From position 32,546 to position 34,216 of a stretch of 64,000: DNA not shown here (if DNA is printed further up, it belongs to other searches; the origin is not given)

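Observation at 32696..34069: ValRS-derived ORF with erased catalytic and editing motifs occupies the conserved valS slot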

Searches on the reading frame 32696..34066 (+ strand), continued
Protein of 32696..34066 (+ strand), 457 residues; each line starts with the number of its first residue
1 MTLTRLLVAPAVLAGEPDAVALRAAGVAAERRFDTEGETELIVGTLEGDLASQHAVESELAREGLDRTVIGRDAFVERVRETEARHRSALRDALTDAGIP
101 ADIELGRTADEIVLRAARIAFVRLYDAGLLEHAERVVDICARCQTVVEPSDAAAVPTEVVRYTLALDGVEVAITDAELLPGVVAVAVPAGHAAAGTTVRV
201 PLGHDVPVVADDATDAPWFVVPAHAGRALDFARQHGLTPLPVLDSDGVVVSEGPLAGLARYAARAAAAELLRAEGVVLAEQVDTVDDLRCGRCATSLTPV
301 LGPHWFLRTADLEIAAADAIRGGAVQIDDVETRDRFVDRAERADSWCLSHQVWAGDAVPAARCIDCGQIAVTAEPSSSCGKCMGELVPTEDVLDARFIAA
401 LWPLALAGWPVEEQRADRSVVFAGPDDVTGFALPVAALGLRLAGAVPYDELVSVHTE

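Call 6: find_homologous_proteins(query=window:32696-34066:+, max_evalue=0.001)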
Query window:32696-34066:+ (457 aa): 189 proteins with E <= 0.001 among 8000 candidates; the best 120 are listed.
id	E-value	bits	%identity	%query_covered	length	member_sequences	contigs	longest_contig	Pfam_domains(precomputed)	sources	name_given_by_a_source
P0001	9.8e-285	962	98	100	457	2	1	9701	PF00133.29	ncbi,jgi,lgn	ncbi:MAG: valyl-tRNA synthetase [Actinomycetota bacterium]|jgi:valyl-tRNA synthetase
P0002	1.7e-251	853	87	100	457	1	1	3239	PF00133.29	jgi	jgi:valyl-tRNA synthetase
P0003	2.5e-249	846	85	100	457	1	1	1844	PF00133.29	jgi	-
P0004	1.6e-241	820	83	100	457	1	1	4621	PF00133.29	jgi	jgi:valyl-tRNA synthetase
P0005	1.6e-237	807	83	100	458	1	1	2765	PF00133.29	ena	-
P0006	1.8e-235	800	83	100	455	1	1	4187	PF00133.29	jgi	jgi:valyl-tRNA synthetase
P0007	2.7e-220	750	76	100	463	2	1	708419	PF00133.29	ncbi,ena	-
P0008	1.4e-217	741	76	100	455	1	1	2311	PF00133.29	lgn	-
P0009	7.8e-217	738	76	100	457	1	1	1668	PF00133.29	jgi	jgi:valyl-tRNA synthetase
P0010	4.7e-216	736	76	100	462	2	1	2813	PF00133.29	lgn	-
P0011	3.4e-215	733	76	100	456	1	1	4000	PF00133.29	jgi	jgi:valyl-tRNA synthetase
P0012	9.5e-213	725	75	100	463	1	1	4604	PF00133.29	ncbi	-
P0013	1.5e-210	718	75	100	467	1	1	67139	PF00133.29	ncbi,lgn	-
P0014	2.5e-204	697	75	95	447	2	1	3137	PF00133.29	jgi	jgi:valyl-tRNA synthetase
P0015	6.8e-200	683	72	97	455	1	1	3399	PF00133.29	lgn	-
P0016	2.3e-195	668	70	100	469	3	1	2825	PF00133.29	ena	-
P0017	1.0e-194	666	71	100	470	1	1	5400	PF00133.29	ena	-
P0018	4.6e-190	650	68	100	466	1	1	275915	PF00133.29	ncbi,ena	-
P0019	5.0e-190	650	67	100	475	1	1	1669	PF00133.29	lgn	-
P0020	1.1e-186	639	68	100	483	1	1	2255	PF00133.29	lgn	-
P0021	1.2e-186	639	67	100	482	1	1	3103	PF00133.29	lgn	-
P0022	1.7e-181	622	69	99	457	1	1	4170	PF00133.29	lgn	-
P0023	1.4e-180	619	66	99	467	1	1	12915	PF00133.29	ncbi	-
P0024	7.3e-177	607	68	96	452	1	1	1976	PF00133.29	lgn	-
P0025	2.9e-176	605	68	99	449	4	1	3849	PF00133.29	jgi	jgi:valyl-tRNA synthetase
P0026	2.8e-174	598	66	99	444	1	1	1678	PF00133.29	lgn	-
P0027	9.0e-174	597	65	99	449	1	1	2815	PF00133.29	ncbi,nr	ncbi:MAG: class I tRNA ligase family protein [Acidimicrobiales bacterium]|nr:class I tRNA ligase fam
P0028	2.8e-169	582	70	86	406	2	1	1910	PF00133.29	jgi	jgi:valyl-tRNA synthetase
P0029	8.0e-167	574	68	90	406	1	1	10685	PF00133.29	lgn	-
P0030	4.7e-161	555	67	89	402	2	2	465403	PF00133.29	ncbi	-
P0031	2.0e-158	546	71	78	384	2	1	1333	PF00133.29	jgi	jgi:valyl-tRNA synthetase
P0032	3.7e-152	525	76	69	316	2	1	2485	PF00133.29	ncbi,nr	ncbi:MAG TPA: hypothetical protein VHD87_01805, partial [Acidimicrobiales bacterium]|nr:hypothetical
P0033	1.2e-150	520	61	91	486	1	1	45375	PF00133.29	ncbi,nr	ncbi:MAG TPA: class I tRNA ligase family protein [Acidimicrobiales bacterium]|nr:class I tRNA ligase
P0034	3.6e-146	506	58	91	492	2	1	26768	PF00133.29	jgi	-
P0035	3.6e-141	489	71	70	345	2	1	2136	PF00133.29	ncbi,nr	ncbi:MAG: class I tRNA ligase family protein, partial [Actinobacteria bacterium]|nr:class I tRNA lig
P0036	2.3e-120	421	53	99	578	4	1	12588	PF00133.29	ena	-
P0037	3.8e-119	417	53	93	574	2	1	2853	PF00133.29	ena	-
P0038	4.4e-118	413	53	91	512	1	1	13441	PF00133.29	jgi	jgi:valyl-tRNA synthetase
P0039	5.0e-118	413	52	99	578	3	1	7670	PF00133.29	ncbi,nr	ncbi:MAG: class I tRNA ligase family protein [Actinobacteria bacterium]|nr:class I tRNA ligase famil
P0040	5.1e-118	413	53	90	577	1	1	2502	PF00133.29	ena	-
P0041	6.2e-117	409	54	90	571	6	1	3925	PF00133.29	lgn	-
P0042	2.3e-116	407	52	99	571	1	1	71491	PF00133.29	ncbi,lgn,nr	ncbi:MAG TPA: class I tRNA ligase family protein [Acidimicrobiales bacterium]|nr:class I tRNA ligase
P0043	2.7e-116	407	51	99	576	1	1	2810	PF00133.29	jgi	jgi:valyl-tRNA synthetase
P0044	1.1e-115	405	51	99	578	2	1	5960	PF00133.29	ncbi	ncbi:MAG TPA: class I tRNA ligase family protein [Acidimicrobiales bacterium]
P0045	1.2e-115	405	52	91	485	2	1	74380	PF00133.29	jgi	jgi:valyl-tRNA synthetase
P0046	1.8e-115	404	50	97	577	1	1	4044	PF00133.29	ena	-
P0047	1.1e-114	402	74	54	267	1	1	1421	PF00133.29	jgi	jgi:valyl-tRNA synthetase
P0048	1.1e-114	402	50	97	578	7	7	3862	PF00133.29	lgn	-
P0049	1.1e-113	398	50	99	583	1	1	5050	PF00133.29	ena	-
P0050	4.0e-113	397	52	89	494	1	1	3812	PF00133.29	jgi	jgi:valyl-tRNA synthetase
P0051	5.1e-113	396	50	99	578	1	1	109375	PF00133.29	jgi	jgi:valyl-tRNA synthetase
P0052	6.0e-113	396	49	99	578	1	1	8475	PF00133.29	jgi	jgi:valyl-tRNA synthetase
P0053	7.2e-113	396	49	97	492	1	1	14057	PF00133.29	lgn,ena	-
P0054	1.4e-112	395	49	99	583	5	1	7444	PF00133.29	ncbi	ncbi:MAG: valyl-tRNA synthetase [Actinomycetota bacterium]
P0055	1.8e-112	395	49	99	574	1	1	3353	PF00133.29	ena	-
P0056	2.3e-112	394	50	94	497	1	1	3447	PF00133.29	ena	-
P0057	2.3e-112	394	50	90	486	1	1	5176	PF00133.29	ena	-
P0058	2.5e-112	394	50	99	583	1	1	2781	PF00133.29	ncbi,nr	ncbi:MAG: valyl-tRNA synthetase [Actinomycetota bacterium]|nr:valyl-tRNA synthetase [Actinomycetota 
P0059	3.4e-112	394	49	97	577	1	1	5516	PF00133.29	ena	-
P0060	3.7e-112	393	50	93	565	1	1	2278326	PF00133.29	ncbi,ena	-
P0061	5.7e-112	393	49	99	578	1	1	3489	PF00133.29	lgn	-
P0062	1.2e-111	392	48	99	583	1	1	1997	PF00133.29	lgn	-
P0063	2.4e-111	391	49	99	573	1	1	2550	PF00133.29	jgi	jgi:valyl-tRNA synthetase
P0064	3.7e-111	390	51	99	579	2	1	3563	PF00133.29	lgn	-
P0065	8.7e-111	389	49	99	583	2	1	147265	PF00133.29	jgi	jgi:valyl-tRNA synthetase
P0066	1.0e-110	389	52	88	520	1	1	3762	PF00133.29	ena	-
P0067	1.1e-110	389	51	93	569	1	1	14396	PF00133.29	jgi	jgi:valyl-tRNA synthetase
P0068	1.1e-110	389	48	99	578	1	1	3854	PF00133.29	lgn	-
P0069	2.8e-110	387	49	93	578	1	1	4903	PF00133.29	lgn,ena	-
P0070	4.2e-110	387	51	88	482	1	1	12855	PF00133.29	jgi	jgi:valyl-tRNA synthetase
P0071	4.5e-110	387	50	89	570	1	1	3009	PF00133.29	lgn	-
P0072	4.8e-110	387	49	99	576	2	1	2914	PF00133.29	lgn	-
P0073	8.0e-110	386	47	99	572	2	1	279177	PF00133.29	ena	-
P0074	4.6e-109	383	49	91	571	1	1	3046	PF00133.29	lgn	-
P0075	6.5e-109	383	47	99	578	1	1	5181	PF00133.29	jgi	jgi:valyl-tRNA synthetase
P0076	7.4e-109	383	53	89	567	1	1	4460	PF00133.29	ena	-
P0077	1.9e-108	381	47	99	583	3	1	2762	PF00133.29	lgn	-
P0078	3.3e-108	380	48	99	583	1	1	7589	PF00133.29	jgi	jgi:valyl-tRNA synthetase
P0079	3.6e-108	380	49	99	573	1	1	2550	PF00133.29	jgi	jgi:valyl-tRNA synthetase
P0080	4.8e-108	380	51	91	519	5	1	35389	PF00133.29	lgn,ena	-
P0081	6.6e-108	379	48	97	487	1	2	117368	PF00133.29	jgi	jgi:valyl-tRNA synthetase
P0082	8.7e-108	379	50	99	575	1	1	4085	PF00133.29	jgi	jgi:valyl-tRNA synthetase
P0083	8.9e-108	379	47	98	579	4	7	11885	PF00133.29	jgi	jgi:valyl-tRNA synthetase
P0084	1.3e-107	379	50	92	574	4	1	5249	PF00133.29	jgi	jgi:valyl-tRNA synthetase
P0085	1.4e-107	378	50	91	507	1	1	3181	PF00133.29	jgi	-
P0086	1.5e-107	378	51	91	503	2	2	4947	PF00133.29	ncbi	-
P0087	1.5e-107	378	48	99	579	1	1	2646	PF00133.29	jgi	jgi:valyl-tRNA synthetase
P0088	1.8e-107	378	51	90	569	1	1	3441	PF00133.29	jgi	jgi:valyl-tRNA synthetase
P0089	2.0e-107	378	50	97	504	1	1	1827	PF17283.9,PF00133.29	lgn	-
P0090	6.7e-107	376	50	88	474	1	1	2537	PF00133.29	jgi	jgi:valyl-tRNA synthetase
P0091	8.5e-107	376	52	90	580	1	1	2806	PF00133.29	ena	-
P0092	1.2e-106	375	52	88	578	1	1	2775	PF00133.29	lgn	-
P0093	1.3e-106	375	51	89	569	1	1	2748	PF00133.29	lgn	-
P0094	1.5e-106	375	47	98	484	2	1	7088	PF00133.29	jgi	jgi:valyl-tRNA synthetase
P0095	3.0e-106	374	48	99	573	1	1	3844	PF00133.29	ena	-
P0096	1.2e-105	372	47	98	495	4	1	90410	PF00133.29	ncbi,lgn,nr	ncbi:MAG: valyl-tRNA synthetase [Acidimicrobiaceae bacterium]|nr:valyl-tRNA synthetase [Acidimicrobi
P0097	1.3e-105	372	49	99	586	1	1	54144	PF00133.29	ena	-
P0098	1.6e-105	372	48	99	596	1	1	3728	PF00133.29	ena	-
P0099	1.9e-105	371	51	92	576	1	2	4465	PF00133.29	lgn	-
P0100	2.0e-105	371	49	99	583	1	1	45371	PF00133.29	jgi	jgi:valyl-tRNA synthetase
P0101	2.3e-105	371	50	91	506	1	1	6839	PF00133.29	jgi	jgi:valyl-tRNA synthetase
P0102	2.5e-105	371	48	99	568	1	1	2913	PF00133.29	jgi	jgi:valyl-tRNA synthetase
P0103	2.5e-105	371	49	91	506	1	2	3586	PF00133.29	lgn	-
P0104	2.6e-105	371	48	97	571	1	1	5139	PF00133.29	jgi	jgi:valyl-tRNA synthetase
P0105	2.9e-105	371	45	99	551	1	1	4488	PF00133.29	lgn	-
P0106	4.1e-105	370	50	91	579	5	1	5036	PF00133.29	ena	-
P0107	1.0e-104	369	47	99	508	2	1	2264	PF00133.29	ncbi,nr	ncbi:MAG TPA: class I tRNA ligase family protein [Acidimicrobiales bacterium]|nr:class I tRNA ligase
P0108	1.1e-104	369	50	91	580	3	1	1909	PF00133.29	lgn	-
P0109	1.2e-104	369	51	91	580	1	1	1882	PF00133.29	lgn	-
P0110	1.3e-104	369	51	89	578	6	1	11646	PF00133.29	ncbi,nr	ncbi:MAG: class I tRNA ligase family protein [Actinobacteria bacterium]|nr:class I tRNA ligase famil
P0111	3.0e-104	367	51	88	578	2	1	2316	PF00133.29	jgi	jgi:valyl-tRNA synthetase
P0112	7.7e-104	366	49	94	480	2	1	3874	PF17283.9,PF00133.29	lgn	-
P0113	8.3e-104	366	50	89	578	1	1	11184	PF00133.29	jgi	jgi:valyl-tRNA synthetase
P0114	8.9e-104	366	47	98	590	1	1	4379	PF00133.29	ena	-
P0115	1.2e-103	365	50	92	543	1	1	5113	PF00133.29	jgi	jgi:valyl-tRNA synthetase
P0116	2.1e-103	365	50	89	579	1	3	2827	PF00133.29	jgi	jgi:valyl-tRNA synthetase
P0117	2.2e-103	365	45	98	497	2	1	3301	PF00133.29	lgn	-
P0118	7.8e-103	363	48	91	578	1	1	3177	PF00133.29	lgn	-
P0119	1.2e-102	362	48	98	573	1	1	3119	PF00133.29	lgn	-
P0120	1.2e-102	362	51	88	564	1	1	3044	PF00133.29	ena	-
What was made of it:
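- Family size and range: call 6 lists 120 clusters at 45-98% identity.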

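Call 17: find_encoding_contigs(protein=P0060, flank=10000, max_places=3)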
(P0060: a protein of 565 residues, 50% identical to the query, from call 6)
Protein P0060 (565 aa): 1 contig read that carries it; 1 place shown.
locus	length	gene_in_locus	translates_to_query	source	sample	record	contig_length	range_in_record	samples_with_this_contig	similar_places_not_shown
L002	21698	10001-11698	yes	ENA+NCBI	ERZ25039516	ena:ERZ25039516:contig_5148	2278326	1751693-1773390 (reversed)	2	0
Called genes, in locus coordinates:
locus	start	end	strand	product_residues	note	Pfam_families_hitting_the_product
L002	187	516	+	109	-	PF01740:STAS, PF13466:STAS_2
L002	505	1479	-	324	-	PF00561:Abhydrolase_1, PF12146:Hydrolase_4, PF12697:Abhydrolase_6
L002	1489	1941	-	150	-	-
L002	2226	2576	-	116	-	PF00011:HSP20 (weak)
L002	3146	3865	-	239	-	-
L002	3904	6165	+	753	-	PF01757:Acyl_transf_3, PF19040:SGNH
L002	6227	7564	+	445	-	PF05697:Trigger_N, PF00254:FKBP_C (weak), PF05698:Trigger_C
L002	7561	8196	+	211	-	PF00574:CLP_protease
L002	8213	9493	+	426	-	PF06689:zf-C4_ClpX, PF00493:MCM (weak), PF05496:RuvB_N (weak), PF00004:AAA, PF07724:AAA_2, PF07728:AAA_5 (weak), PF13401:AAA_22 (faint), PF10431:ClpB_D2-small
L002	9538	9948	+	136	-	-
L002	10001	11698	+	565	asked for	PF00133:tRNA-synt_1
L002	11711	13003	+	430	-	PF08245:Mur_ligase_M, PF02875:Mur_ligase_C, PF27239:FOL3_C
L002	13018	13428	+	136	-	PF00334:NDK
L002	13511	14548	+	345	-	PF06723:MreB_Mbl, PF00022:Actin, PF00012:HSP70, PF11104:PilM_2 (faint), PF14450:FtsA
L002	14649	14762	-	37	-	-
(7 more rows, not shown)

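Call 21: predict_structure(alignment_id=A1)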
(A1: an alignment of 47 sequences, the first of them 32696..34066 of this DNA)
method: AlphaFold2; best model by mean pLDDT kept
length: 457 residues; sequences in the alignment: 47
mean_pLDDT: 93.0   pTM: 0.89
mean pLDDT of the five models: 93.0, 92.4, 92.0, 91.3, 91.0
residues with pLDDT >= 90: 367; 70-90: 84; 50-70: 6; < 50: 0
segments of 3 or more residues with pLDDT < 50: none
pLDDT, mean of each block of 10 residues (from residue 1): 91 91 96 90 94 90 90 93 96 96 95 95 95 93 85 93 96 97 98 97 95 97 97 97 96 97 97 97 95 92 93 94 93 92 87 87 91 82 88 94 93 79 94 96 94 85
secondary structure, 60 per line:
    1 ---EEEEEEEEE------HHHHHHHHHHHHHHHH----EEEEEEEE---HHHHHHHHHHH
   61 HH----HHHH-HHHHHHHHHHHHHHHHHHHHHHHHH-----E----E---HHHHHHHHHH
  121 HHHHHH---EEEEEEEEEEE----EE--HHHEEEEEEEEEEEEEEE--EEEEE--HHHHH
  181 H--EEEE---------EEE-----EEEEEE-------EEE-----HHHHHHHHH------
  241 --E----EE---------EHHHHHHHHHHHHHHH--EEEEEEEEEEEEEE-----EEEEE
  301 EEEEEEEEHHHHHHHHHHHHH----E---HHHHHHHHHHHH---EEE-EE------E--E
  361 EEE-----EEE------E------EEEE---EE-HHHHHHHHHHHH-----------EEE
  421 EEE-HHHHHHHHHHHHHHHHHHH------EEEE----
elements in order: E4-12 H19-34 E39-46 H50-62 H67-70 H72-96 H111-126 E130-140 E152-166 E169-173 H176-181 E184-187 E197-199 E205-210 E218-220 H226-234 H260-274 E277-290 E296-308 H309-321 H330-341 E345-347 E360-363 E369-371 E385-388 H395-406 E418-423 H425-443 E450-453

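Call 23: search_protein_representatives(protein=window:32696-34066:+)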
Query: 457 residues. Proteins with E-value up to 0.001 (for the whole library): 2421; up to 1e-10: 1007; up to 1e-30: 137. The best 150 are listed.
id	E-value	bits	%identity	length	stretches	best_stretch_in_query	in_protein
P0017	3.3e-195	665.5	74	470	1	1-454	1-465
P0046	5.7e-116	404.4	52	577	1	5-448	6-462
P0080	1.5e-108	379.9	52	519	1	27-455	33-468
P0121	1.1e-99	350.7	50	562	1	42-453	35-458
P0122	9.2e-97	341.1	47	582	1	6-451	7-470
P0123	1.1e-96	340.8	48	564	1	5-451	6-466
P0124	2.3e-96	339.8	44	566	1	5-451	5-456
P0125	6.7e-96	338.2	49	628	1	43-452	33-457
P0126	4.0e-95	335.7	43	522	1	27-457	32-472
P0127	6.4e-93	328.4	47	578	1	16-452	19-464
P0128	4.1e-92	325.8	49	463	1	92-456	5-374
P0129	5.4e-92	325.3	52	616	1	36-452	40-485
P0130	1.2e-91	324.2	47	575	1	31-455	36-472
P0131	1.8e-91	323.6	47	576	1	5-447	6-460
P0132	1.9e-89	316.9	46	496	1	34-454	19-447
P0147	9.4e-75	268.5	37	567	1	29-455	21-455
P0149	3.9e-67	243.4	38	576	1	5-452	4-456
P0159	2.0e-55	204.9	37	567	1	27-452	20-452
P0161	5.0e-53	196.9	36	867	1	42-452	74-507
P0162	9.5e-53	196.0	35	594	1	6-452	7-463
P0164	7.2e-50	186.5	37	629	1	42-417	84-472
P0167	9.6e-45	169.6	34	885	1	41-447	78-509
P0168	1.4e-44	169.1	34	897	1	42-448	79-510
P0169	4.8e-44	167.3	34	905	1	39-413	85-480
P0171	9.4e-44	166.4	35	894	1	42-412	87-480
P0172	2.3e-43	165.1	34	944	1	40-448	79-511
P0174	2.5e-42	161.7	32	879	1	48-452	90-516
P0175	9.2e-42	159.8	34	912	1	39-420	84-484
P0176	1.5e-41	159.1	31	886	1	48-450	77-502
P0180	2.8e-41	158.2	31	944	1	35-450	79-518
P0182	6.7e-41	157.0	34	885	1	44-452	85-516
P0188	3.5e-39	151.3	32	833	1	47-452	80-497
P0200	4.3e-37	144.4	29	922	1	42-450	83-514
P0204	2.0e-36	142.2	29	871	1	43-452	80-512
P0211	3.8e-35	138.0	38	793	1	119-449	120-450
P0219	4.9e-34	134.4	34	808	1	48-417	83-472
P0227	4.4e-33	131.2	40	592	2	43-309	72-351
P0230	6.0e-33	130.8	33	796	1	25-452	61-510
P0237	3.5e-32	128.3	28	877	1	38-451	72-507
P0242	1.6e-31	126.0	35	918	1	44-449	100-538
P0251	6.3e-31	124.1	32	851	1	42-452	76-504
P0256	1.2e-30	123.2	31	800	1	78-447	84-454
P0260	2.4e-30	122.2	38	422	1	40-404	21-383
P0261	2.8e-30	122.0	33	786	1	108-447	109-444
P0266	1.0e-29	120.1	27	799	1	38-448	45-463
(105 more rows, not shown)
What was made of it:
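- Call 23 gives about 48 clusters at the 50% level before the first genuine ValRS. A short leader ORF would serve coupling equally well, yet at least 445 aa are kept in all complete members (calls 6, 23).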
